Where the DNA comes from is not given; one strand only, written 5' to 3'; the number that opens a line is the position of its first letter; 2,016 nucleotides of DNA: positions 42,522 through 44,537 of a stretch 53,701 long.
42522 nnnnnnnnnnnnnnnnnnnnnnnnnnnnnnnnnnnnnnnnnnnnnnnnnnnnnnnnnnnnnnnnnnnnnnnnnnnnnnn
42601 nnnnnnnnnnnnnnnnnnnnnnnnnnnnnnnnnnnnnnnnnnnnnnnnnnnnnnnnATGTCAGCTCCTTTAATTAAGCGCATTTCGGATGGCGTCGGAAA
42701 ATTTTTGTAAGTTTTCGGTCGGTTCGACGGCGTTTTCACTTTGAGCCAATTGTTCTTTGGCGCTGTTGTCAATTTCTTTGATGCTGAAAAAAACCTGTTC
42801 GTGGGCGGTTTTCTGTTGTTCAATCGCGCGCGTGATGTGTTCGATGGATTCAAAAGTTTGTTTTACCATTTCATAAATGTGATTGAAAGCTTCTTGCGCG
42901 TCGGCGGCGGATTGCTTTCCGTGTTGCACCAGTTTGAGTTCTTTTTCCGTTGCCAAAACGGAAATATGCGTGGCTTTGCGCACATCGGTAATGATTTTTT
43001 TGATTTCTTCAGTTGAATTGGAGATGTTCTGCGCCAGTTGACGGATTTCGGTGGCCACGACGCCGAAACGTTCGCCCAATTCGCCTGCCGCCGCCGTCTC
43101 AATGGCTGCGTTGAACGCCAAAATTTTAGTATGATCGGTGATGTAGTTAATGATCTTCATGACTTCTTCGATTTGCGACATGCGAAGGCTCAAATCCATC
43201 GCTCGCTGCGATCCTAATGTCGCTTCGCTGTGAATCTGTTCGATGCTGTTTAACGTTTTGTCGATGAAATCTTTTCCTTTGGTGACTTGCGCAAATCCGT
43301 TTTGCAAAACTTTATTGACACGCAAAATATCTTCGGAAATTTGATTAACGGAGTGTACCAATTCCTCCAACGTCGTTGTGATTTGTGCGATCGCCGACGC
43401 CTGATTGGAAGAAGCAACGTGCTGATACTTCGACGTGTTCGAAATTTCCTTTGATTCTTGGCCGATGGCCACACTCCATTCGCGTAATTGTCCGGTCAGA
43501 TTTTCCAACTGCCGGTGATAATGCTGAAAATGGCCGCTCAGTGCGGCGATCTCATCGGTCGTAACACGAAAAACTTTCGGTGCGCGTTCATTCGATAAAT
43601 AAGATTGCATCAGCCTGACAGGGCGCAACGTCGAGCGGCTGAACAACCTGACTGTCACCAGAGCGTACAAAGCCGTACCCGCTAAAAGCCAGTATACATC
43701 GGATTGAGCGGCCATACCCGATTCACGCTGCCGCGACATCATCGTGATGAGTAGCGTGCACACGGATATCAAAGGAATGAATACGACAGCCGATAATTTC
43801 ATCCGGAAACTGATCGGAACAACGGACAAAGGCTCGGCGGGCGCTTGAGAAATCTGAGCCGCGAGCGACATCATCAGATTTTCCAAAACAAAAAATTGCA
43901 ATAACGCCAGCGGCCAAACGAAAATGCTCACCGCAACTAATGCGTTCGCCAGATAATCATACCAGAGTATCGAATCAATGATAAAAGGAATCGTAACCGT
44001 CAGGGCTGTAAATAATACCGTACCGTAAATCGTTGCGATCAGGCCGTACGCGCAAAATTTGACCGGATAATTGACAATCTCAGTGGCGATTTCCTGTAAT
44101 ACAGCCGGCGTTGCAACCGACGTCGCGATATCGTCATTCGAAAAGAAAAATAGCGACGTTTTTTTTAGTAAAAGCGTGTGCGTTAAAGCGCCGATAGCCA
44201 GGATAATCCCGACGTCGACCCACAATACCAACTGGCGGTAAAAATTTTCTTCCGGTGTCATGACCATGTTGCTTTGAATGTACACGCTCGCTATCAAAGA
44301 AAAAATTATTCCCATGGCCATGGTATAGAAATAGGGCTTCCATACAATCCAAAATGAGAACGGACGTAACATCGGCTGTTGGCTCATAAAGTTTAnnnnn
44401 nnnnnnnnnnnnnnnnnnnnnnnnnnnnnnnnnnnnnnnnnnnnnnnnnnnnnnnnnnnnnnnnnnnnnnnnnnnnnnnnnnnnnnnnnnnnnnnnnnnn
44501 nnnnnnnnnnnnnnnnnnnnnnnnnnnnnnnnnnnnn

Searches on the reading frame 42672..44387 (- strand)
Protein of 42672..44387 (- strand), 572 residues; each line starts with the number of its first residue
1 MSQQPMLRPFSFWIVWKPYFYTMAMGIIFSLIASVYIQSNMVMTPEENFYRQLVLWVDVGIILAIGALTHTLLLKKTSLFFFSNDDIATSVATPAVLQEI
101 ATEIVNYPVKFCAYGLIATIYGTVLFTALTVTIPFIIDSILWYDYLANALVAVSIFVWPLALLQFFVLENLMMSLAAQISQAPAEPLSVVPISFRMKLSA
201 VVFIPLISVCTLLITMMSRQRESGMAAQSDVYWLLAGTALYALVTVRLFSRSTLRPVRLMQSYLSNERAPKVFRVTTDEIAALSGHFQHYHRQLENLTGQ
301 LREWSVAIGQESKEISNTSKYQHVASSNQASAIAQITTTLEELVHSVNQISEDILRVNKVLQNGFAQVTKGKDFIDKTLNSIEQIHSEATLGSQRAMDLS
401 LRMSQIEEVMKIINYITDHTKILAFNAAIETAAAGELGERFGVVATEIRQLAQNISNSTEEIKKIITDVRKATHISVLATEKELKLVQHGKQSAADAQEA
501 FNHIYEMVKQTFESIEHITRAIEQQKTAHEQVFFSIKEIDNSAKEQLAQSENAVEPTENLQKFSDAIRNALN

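Call 13: search_protein_families(library=pfam, proteins=[window:42672-44387:-], max_evalue=0.001)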
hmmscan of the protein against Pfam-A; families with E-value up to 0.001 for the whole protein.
window:42672-44387:- (572 aa): 1 family
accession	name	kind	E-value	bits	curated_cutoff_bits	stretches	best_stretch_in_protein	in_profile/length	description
PF00015.26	MCPsignal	-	6.6e-31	107.9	34.6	1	369-541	12-170/172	Methyl-accepting chemotaxis protein (MCP) signalling domain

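Call 77: search_protein_families(library=ncbifam, proteins=[window:42672-44387:-], max_evalue=0.01)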
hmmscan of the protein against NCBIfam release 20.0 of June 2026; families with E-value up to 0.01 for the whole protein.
window:42672-44387:- (572 aa): 8 families
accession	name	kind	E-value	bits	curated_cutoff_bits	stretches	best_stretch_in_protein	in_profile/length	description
NF058645.1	MCPCtpMPsAe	equivalog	5.4e-28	98.1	900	1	237-567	209-549/558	methyl-accepting chemotaxis protein CtpM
NF011622.0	PRK15048.1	equivalog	1e-18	67.8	900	1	278-546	245-485/553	methyl-accepting chemotaxis protein II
NF041847.1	transduc_aer2_vibrio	equivalog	2.1e-18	66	1200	1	279-559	485-737/804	aerotaxis transducer Aer2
NF011615.0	PRK15041.1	equivalog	1.8e-17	63.2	947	1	277-554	246-495/554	methyl-accepting chemotaxis protein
NF047851.1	MCPCitTducer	equivalog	3.5e-15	56.1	900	1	277-570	245-510/553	methyl-accepting chemotaxis citrate transducer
NF007309.0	PRK09793.1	equivalog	7.8e-14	51.5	903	1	277-567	242-504/533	methyl-accepting chemotaxis protein IV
NF050802.1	AspChtxCcaA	equivalog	2.9e-13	49.1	1300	1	375-467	541-633/700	aspartate chemotaxis receptor CcaA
TIGR02168.1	SMC_prok_B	equivalog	0.0037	15.1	567.35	1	277-411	776-913/1181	chromosome segregation protein SMC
